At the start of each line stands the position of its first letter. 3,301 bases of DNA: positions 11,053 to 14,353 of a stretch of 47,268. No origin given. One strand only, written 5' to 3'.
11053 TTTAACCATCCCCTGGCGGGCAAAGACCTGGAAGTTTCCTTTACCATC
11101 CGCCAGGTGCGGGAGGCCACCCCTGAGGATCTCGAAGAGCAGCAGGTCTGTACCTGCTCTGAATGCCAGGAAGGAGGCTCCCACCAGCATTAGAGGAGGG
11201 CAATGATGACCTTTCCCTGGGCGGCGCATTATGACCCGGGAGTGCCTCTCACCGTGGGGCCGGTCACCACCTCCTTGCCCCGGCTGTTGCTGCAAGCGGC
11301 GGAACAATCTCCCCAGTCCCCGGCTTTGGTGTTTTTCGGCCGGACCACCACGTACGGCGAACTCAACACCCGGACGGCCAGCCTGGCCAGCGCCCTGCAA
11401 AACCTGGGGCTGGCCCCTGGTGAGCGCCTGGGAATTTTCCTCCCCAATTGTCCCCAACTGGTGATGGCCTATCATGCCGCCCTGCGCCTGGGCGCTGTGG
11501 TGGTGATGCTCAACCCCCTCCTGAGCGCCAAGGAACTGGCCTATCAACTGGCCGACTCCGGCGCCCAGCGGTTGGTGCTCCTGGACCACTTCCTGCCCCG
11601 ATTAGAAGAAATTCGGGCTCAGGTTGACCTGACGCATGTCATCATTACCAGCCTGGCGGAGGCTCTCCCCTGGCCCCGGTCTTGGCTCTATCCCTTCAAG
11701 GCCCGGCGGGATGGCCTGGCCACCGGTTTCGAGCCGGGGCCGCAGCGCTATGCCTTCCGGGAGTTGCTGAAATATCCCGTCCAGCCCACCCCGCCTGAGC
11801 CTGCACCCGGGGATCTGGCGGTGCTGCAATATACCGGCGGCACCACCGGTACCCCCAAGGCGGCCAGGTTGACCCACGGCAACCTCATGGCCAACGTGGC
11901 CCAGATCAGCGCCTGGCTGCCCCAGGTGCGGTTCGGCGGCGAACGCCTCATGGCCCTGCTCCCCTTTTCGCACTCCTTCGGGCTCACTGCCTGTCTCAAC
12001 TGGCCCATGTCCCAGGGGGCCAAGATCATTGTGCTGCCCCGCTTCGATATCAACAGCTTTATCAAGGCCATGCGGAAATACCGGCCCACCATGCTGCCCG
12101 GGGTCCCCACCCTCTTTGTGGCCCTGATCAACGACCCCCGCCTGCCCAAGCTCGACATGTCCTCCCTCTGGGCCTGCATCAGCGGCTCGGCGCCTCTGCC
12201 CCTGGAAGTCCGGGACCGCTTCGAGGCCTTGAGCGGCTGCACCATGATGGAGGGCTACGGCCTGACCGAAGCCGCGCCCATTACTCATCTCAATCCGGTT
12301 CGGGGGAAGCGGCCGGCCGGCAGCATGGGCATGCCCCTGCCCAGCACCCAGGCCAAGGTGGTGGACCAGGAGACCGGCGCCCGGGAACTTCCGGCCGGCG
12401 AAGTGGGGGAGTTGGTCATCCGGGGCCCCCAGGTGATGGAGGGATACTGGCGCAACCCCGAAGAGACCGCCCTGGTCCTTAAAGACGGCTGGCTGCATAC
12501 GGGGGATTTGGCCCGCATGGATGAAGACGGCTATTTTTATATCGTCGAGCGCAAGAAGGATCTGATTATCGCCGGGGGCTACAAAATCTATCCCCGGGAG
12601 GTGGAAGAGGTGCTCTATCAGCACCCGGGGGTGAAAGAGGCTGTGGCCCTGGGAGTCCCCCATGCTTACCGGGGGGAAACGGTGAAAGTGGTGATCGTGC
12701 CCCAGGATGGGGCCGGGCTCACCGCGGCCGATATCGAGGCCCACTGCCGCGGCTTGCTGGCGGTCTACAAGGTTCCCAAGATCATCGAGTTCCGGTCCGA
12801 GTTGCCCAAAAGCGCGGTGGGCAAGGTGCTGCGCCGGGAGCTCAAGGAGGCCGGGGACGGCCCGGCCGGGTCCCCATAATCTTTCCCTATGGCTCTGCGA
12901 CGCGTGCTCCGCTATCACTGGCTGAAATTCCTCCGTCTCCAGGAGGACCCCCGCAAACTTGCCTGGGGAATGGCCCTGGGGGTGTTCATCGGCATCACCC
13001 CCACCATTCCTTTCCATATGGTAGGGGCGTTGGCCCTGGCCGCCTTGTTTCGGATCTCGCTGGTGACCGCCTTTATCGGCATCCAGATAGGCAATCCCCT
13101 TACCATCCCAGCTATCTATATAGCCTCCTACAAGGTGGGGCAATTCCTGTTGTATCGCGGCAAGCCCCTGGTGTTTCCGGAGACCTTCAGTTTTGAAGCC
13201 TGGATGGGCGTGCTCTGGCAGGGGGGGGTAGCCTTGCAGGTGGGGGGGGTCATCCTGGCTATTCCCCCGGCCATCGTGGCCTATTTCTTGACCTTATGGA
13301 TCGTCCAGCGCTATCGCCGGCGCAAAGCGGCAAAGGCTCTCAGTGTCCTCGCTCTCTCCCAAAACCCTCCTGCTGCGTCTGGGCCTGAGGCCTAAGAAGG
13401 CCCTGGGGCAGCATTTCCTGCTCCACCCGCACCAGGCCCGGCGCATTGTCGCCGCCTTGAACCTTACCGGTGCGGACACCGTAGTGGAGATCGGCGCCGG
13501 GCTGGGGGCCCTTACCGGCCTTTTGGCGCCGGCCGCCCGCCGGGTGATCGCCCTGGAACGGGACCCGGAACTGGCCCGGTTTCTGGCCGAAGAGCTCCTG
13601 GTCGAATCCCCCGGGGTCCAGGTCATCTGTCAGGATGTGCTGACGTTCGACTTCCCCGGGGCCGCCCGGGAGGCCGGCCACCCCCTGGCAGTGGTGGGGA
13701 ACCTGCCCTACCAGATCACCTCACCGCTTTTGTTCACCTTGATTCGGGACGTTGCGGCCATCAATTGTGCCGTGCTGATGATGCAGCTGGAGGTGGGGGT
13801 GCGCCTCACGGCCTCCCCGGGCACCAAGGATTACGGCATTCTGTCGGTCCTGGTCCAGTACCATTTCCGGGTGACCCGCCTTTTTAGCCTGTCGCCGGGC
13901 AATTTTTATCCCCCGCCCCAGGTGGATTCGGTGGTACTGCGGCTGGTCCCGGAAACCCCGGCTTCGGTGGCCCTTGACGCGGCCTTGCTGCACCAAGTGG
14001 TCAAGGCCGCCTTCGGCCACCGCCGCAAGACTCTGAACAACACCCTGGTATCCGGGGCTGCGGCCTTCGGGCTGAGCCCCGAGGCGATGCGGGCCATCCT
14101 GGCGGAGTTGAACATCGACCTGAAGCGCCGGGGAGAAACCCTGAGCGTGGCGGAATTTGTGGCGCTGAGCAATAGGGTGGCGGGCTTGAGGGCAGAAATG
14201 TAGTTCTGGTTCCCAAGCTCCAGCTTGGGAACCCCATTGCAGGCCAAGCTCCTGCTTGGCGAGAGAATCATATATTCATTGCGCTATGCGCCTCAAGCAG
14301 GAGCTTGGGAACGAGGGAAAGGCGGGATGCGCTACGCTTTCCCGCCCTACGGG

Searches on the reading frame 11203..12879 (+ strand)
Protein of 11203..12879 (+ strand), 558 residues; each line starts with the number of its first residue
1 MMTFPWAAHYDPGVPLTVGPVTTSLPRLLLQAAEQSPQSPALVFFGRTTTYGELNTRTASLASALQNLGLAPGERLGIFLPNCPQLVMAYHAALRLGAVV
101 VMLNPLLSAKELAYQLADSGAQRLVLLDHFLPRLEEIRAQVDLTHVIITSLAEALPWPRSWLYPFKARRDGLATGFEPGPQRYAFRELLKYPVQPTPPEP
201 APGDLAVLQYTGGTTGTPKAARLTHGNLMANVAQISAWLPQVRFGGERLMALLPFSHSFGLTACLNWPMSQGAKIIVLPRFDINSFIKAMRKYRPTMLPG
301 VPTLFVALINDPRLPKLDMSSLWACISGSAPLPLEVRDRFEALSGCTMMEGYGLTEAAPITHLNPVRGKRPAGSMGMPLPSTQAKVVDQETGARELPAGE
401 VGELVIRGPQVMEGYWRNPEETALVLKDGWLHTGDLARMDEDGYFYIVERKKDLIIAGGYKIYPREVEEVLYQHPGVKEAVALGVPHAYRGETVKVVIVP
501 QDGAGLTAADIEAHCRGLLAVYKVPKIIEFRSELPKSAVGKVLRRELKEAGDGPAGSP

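Call 43: search_protein_families(library=pfam, max_evalue=0.01, proteins=[window:11203-12879:+])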
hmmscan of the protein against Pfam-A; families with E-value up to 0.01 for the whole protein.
window:11203-12879:+ (558 aa): 2 families
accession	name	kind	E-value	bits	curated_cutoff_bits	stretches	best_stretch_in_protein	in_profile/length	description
PF00501.34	AMP-binding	-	8.3e-101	338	29.9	1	31-416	3-384/384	AMP-binding enzyme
PF13193.12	AMP-binding_C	-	2.7e-17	63.9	24.5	1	466-541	1-76/76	AMP-binding enzyme C-terminal domain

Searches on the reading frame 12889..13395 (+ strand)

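Call 101: search_protein_families(library=pfam, max_evalue=0.001, proteins=[window:12889-13395:+])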
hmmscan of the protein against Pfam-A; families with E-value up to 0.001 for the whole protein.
window:12889-13395:+ (168 aa): 1 family
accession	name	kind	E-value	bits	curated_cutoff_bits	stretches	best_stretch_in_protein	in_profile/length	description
PF09835.14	DUF2062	-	1.7e-38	132.3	27.4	1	5-146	2-145/147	Uncharacterized protein conserved in bacteria (DUF2062)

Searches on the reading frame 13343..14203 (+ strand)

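Call 44: search_protein_families(library=pfam, max_evalue=0.0001, proteins=[window:13343-14203:+])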
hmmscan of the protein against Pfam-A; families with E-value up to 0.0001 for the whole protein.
window:13343-14203:+ (286 aa): 1 family
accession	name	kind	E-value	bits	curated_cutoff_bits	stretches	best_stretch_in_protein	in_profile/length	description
PF00398.26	RrnaAD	-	1.5e-55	188.6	24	1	18-273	5-261/263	Ribosomal RNA adenine dimethylase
